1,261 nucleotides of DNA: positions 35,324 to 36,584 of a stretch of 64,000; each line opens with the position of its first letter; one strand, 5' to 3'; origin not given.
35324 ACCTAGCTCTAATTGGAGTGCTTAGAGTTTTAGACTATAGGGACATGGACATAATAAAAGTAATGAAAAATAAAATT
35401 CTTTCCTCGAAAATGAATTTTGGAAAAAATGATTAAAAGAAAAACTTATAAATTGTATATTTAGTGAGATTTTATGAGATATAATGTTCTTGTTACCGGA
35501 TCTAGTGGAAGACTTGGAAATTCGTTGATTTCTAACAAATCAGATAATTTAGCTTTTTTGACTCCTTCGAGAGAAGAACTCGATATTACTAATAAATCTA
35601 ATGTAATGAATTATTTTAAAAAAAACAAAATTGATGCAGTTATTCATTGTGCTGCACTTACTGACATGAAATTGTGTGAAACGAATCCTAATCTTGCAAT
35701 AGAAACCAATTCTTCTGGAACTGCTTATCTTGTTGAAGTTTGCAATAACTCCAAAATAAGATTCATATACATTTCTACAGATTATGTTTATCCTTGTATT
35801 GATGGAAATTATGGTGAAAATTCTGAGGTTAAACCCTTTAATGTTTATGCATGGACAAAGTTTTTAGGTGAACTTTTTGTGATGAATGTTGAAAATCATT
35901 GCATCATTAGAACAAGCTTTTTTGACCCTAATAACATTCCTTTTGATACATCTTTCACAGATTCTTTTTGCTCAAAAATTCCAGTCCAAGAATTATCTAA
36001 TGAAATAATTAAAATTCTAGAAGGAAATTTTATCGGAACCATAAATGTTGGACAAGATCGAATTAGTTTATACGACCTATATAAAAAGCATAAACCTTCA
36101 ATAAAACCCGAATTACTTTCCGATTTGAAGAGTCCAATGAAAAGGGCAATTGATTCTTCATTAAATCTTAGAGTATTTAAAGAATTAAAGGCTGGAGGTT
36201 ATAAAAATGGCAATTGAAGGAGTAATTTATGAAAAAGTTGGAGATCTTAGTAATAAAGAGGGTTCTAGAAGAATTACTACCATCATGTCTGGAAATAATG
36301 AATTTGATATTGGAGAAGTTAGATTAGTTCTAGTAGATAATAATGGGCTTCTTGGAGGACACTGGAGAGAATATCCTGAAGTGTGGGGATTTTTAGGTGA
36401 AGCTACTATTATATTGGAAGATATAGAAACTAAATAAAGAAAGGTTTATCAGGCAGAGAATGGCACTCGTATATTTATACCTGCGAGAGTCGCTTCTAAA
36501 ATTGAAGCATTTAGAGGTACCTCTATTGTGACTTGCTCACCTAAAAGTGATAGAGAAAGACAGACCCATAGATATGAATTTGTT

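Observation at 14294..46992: ~33 kb surface-glycan island headed by AglB with about 25 sugar-modifying genes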

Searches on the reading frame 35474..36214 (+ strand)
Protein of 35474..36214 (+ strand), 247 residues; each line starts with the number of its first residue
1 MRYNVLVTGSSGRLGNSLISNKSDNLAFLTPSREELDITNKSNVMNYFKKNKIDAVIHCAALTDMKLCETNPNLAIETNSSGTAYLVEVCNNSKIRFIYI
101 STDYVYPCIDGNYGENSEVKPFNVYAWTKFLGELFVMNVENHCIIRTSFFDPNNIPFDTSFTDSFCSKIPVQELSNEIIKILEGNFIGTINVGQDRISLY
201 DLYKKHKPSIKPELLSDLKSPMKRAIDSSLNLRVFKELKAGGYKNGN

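Call 5: search_protein_families(library=pfam, proteins=[window:35474-36214:+], max_evalue=0.001)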
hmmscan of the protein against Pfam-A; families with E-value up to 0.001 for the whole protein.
window:35474-36214:+ (247 aa): 6 families
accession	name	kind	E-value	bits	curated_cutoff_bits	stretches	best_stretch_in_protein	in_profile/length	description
PF04321.23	RmlD_sub_bind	-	2.3e-36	125.8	27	1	4-149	2-150/287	RmlD substrate binding domain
PF01370.27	Epimerase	-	4.6e-22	79.1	20.9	1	5-141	1-158/240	NAD dependent epimerase/dehydratase family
PF16363.11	GDP_Man_Dehyd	-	3.6e-15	56.7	27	1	35-142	58-170/332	GDP-mannose 4,6 dehydratase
PF02719.21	Polysacc_synt_2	-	1.7e-14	54.1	20.2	1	37-142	62-155/293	Polysaccharide biosynthesis protein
PF07993.18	NAD_binding_4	-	4.8e-09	36.2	20.1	1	51-152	87-204/258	Male sterility protein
PF01073.25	3Beta_HSD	-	1.3e-08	34.7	22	1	35-141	51-162/280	3-beta hydroxysteroid dehydrogenase/isomerase family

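Call 7: search_protein_families(library=ncbifam, proteins=[window:35474-36214:+], max_evalue=0.01)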
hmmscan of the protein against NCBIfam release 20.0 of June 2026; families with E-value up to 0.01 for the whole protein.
window:35474-36214:+ (247 aa): 18 families
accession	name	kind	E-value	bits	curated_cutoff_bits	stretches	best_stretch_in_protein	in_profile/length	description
TIGR01214.1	rmlD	equivalog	7.4e-33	113.9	224.05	1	5-149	2-149/285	dTDP-4-dehydrorhamnose reductase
TIGR02197.1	heptose_epim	equivalog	1.2e-13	51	274.6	1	36-137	47-150/316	ADP-glyceromanno-heptose 6-epimerase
TIGR01181.1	dTDP_gluc_dehyt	equivalog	3.9e-13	49.2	365.1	1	35-139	56-165/321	dTDP-glucose 4,6-dehydratase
TIGR01179.1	galE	equivalog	4.5e-11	42.1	262.3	1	36-140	54-160/332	UDP-glucose 4-epimerase GalE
NF007440.0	PRK09987.1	equivalog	1.4e-10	41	308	1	37-149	39-153/299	dTDP-4-dehydrorhamnose reductase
TIGR03589.1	PseB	equivalog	3.7e-08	32.7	407.75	1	51-106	73-129/324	UDP-N-acetylglucosamine 4,6-dehydratase (inverting)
TIGR01746.1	Thioester-redct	subfamily_domain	7.8e-07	28.7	213.35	1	50-142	86-183/371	thioester reductase domain-containing protein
NF043036.1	ErythonDh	equivalog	2.2e-06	27.1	325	1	35-138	58-162/321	D-erythronate dehydrogenase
NF047922.1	GDPFucSynFcl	equivalog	5e-06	26.2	500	1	4-107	4-110/308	GDP-L-fucose synthase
TIGR02622.1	CDP_4_6_dhtase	equivalog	7.3e-06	25.3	278.45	1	35-138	60-167/352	CDP-glucose 4,6-dehydratase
NF007490.0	PRK10084.1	subfamily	1.1e-05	24.7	649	1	34-107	55-138/361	dTDP-glucose 4,6-dehydratase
NF047350.1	aureusi_NRPS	equivalog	3.2e-05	21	2500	1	40-105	2096-2158/2373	aureusimine non-ribosomal peptide synthetase AusA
TIGR04180.1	EDH_00030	hypoth_equivalog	5.3e-05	22.4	475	1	37-107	57-126/297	NAD-dependent 4,6-dehydratase LegB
NF007582.0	PRK10217.1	equivalog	6.2e-05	22.2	698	1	34-110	56-142/355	dTDP-glucose 4,6-dehydratase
NF007956.0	PRK10675.1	subfamily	0.00011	21.4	394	1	24-106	45-128/338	UDP-glucose 4-epimerase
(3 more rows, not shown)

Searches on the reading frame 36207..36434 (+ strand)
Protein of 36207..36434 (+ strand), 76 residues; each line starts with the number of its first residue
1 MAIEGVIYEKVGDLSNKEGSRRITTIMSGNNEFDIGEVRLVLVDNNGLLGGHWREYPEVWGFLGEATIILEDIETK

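Call 22: search_protein_families(library=pfam, proteins=[window:36207-36434:+], max_evalue=0.001)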
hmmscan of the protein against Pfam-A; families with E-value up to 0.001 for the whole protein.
window:36207-36434:+ (76 aa): 0 families
